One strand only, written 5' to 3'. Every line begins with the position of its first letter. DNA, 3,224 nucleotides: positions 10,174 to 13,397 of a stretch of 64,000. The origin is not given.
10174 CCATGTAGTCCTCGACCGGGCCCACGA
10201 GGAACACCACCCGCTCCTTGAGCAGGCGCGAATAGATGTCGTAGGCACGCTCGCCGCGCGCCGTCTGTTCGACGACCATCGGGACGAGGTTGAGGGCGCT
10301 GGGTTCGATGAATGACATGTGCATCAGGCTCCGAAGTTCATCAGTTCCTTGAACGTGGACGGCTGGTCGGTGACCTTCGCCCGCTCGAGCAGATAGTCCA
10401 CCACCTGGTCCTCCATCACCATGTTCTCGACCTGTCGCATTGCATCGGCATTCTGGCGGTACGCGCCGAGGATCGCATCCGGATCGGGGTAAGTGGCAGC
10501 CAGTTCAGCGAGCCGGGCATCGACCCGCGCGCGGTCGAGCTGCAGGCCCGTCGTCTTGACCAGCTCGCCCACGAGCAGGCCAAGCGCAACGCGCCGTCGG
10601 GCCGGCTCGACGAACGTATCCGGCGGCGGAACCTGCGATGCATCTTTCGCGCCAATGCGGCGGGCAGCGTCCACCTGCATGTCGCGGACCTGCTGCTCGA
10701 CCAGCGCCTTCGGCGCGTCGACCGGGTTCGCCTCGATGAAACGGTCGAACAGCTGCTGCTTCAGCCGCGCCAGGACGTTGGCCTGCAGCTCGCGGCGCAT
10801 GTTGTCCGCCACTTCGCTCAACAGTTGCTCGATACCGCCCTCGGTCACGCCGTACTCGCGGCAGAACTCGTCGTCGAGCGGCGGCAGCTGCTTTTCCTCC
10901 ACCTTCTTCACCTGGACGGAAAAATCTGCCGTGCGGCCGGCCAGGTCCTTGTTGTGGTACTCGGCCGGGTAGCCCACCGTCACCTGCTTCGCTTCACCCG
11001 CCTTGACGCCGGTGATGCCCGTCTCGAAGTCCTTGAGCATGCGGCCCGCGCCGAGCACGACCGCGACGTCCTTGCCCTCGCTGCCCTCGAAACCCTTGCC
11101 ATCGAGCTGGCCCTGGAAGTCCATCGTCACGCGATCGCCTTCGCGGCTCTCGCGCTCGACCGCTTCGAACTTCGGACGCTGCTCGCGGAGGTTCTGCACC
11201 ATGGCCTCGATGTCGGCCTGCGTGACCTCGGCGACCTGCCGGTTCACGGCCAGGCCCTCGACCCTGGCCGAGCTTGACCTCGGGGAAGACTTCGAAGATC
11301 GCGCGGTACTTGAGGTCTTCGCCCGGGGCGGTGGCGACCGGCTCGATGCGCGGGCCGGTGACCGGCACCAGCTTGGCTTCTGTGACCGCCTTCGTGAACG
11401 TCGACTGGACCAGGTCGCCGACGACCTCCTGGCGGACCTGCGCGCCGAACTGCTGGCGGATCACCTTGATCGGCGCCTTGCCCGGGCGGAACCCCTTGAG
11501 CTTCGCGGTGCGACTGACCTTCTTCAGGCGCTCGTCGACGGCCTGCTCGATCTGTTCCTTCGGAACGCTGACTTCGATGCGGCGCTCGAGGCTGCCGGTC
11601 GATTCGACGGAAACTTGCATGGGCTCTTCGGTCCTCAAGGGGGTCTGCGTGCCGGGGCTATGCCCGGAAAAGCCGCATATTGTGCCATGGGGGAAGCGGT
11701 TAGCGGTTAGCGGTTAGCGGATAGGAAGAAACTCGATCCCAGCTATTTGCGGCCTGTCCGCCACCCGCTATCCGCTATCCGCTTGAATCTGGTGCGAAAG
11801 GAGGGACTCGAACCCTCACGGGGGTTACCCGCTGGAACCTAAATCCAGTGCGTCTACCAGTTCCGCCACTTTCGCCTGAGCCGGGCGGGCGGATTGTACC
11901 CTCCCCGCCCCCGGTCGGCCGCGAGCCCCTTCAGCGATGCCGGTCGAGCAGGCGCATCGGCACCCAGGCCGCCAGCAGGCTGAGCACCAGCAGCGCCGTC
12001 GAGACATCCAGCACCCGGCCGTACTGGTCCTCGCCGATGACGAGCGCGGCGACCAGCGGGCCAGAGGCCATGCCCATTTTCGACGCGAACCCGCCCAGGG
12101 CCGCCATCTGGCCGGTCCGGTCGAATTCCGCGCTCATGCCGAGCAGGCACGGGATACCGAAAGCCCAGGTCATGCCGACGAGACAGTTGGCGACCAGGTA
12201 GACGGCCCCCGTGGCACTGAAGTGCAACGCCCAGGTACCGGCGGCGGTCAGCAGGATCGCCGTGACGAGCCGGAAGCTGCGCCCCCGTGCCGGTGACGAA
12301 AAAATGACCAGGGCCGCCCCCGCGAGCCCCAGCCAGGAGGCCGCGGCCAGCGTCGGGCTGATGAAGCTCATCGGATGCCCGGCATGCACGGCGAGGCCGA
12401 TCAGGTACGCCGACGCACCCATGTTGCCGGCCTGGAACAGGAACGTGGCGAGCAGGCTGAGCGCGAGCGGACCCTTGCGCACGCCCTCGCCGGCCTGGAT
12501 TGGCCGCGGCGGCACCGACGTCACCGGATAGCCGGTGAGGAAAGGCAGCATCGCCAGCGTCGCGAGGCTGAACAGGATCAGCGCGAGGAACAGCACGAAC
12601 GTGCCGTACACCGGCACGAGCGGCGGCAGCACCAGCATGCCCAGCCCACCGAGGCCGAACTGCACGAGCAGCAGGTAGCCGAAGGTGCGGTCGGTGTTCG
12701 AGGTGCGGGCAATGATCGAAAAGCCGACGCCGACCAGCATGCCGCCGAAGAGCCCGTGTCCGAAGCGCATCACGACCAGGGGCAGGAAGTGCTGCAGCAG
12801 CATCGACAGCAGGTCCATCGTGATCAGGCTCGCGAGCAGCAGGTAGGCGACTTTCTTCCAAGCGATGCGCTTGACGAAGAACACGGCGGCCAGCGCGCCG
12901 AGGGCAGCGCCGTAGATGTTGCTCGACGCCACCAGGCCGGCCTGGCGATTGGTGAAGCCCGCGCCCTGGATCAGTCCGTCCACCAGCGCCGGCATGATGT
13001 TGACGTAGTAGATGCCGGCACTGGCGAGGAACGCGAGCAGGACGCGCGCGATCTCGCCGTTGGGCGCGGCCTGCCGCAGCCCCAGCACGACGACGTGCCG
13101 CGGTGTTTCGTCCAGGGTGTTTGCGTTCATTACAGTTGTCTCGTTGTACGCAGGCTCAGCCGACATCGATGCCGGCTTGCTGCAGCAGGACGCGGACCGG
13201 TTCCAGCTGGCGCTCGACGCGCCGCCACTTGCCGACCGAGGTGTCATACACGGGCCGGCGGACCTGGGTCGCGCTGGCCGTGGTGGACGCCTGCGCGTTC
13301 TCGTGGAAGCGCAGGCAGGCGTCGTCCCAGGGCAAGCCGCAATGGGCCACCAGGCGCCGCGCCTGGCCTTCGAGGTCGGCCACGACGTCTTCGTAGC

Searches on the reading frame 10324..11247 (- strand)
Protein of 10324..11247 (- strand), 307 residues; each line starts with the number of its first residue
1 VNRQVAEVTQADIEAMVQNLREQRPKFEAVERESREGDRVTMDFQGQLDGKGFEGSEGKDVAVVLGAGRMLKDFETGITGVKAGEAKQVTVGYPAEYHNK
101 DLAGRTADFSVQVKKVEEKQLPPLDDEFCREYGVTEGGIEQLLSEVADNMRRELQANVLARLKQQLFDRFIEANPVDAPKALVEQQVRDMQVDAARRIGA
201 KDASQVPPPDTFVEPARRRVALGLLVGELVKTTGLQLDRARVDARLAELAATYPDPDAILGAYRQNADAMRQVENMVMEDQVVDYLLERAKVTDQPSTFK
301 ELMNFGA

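Call 44: search_protein_families(library=pfam, proteins=[window:10324-11247:-], max_evalue=0.00001)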
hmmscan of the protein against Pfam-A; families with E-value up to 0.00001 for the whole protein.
window:10324-11247:- (307 aa): 2 families
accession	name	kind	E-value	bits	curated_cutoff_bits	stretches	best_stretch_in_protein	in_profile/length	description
PF05698.19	Trigger_C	-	1.4e-24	87.4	22.7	1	139-288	2-162/162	Bacterial trigger factor protein (TF) C-terminus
PF00254.34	FKBP_C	-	6.3e-17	62.1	21.1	1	32-113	3-93/94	FKBP-type peptidyl-prolyl cis-trans isomerase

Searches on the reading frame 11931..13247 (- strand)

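Call 44: search_protein_families(library=pfam, proteins=[window:11931-13247:-], max_evalue=0.00001)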
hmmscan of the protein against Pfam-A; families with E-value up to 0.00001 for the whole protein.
window:11931-13247:- (438 aa): 1 family
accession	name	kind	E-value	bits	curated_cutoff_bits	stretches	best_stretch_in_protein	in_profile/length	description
PF07690.21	MFS_1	-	1.1e-09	38.1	33.4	1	71-397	4-347/347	Major Facilitator Superfamily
